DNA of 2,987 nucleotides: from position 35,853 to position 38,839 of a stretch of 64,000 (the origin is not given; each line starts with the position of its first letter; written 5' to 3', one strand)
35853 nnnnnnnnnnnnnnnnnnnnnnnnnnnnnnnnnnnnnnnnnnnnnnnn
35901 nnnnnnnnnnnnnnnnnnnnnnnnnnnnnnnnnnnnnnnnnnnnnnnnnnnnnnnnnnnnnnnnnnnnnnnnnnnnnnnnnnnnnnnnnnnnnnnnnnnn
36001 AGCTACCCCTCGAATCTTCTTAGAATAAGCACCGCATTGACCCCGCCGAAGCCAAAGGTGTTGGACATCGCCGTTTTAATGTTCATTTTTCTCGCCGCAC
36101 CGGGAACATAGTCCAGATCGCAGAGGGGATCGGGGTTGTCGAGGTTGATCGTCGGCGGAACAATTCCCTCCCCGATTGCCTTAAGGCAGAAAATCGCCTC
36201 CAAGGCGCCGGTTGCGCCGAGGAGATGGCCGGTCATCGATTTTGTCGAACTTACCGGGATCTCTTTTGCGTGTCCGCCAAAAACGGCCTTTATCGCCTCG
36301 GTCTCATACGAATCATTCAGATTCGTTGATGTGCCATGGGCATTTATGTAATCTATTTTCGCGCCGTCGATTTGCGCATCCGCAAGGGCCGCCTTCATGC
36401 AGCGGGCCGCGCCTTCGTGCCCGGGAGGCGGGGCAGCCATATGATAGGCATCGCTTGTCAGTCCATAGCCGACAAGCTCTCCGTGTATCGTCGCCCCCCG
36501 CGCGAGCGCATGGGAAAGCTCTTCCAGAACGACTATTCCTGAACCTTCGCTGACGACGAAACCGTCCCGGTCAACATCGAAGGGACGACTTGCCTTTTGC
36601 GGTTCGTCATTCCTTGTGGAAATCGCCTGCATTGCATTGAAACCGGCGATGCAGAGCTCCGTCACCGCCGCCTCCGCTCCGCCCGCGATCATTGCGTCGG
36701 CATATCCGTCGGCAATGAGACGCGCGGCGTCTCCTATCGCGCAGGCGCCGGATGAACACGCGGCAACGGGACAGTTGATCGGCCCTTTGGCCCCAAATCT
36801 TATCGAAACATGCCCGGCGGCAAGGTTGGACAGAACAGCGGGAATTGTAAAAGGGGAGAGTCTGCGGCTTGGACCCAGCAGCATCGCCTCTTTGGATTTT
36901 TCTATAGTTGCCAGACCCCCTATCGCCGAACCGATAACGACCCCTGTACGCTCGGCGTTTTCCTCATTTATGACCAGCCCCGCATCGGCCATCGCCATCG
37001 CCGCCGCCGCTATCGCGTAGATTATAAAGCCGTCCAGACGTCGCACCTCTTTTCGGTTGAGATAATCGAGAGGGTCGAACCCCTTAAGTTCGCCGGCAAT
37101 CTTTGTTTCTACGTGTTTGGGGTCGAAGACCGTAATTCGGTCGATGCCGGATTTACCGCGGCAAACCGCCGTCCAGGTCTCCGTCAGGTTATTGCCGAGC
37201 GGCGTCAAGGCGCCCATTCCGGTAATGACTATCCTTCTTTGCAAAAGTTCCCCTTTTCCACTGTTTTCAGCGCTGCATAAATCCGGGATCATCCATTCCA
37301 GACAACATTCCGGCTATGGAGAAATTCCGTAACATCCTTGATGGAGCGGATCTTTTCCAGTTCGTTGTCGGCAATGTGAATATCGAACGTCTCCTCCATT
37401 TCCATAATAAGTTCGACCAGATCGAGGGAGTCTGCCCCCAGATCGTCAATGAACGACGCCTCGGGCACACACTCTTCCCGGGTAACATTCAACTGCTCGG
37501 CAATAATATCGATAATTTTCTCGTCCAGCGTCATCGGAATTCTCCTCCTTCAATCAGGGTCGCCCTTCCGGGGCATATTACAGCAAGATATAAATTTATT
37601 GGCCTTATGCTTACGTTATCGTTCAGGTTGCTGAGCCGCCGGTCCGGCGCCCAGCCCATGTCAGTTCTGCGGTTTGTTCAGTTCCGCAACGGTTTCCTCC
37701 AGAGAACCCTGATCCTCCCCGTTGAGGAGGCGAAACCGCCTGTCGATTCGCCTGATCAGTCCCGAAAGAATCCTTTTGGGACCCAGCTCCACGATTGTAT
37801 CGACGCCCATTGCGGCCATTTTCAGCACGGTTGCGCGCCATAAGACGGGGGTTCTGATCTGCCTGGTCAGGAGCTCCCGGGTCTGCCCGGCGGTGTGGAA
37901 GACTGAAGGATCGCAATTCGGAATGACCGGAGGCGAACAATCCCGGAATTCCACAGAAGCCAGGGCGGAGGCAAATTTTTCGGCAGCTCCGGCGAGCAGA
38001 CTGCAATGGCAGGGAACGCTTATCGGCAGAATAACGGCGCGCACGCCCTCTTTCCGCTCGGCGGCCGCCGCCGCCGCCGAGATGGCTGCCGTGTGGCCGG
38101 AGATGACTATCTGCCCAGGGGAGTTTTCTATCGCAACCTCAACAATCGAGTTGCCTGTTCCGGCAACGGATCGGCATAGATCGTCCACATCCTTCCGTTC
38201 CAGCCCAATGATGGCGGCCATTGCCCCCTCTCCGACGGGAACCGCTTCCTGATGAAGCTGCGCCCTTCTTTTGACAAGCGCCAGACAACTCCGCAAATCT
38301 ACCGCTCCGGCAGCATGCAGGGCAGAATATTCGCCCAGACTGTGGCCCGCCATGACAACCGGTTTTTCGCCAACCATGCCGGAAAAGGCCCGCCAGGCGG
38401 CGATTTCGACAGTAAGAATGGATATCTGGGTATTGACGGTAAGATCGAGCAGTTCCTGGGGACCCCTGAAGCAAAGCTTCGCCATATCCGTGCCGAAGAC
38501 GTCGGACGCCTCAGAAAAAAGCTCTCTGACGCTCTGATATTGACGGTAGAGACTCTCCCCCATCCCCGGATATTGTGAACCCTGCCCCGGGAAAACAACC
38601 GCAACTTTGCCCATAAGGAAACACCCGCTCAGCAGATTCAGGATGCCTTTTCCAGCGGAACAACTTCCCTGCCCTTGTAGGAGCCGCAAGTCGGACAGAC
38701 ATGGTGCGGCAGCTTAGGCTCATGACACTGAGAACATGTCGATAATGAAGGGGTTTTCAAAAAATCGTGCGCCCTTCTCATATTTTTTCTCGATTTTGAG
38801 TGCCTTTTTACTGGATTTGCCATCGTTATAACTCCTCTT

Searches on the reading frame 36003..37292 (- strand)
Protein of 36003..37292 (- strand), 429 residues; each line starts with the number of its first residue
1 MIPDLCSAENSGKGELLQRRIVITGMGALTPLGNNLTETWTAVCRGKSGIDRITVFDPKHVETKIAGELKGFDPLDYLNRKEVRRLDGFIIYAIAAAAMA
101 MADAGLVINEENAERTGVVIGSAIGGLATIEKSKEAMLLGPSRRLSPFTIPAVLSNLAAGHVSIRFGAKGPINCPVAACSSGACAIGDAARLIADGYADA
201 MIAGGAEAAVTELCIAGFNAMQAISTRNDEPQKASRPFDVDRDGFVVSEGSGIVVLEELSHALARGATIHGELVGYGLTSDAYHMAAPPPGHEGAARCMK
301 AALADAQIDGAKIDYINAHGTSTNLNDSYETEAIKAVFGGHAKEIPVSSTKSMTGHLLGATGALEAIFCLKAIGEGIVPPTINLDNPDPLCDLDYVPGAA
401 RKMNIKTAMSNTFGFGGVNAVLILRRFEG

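Call 48: search_protein_families(library=pfam, proteins=[window:36003-37292:-], max_evalue=0.00001)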
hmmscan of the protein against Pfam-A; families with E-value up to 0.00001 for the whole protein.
window:36003-37292:- (429 aa): 2 families
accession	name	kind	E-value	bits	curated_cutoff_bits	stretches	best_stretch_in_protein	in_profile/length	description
PF00109.32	ketoacyl-synt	-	8.7e-56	189.8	20.8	1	19-262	2-252/252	Beta-ketoacyl synthase, N-terminal domain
PF02801.28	Ketoacyl-synt_C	-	5.3e-39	133.3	20.8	1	270-384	1-118/119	Beta-ketoacyl synthase, C-terminal domain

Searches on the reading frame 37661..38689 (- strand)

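Call 48: search_protein_families(library=pfam, proteins=[window:37661-38689:-], max_evalue=0.00001)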
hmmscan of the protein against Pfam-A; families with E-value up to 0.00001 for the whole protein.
window:37661-38689:- (342 aa): 1 family
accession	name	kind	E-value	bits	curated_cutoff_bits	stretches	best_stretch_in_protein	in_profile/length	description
PF00698.26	Acyl_transf_1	-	3.4e-31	109.3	32.7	1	32-307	3-270/319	Acyl transferase domain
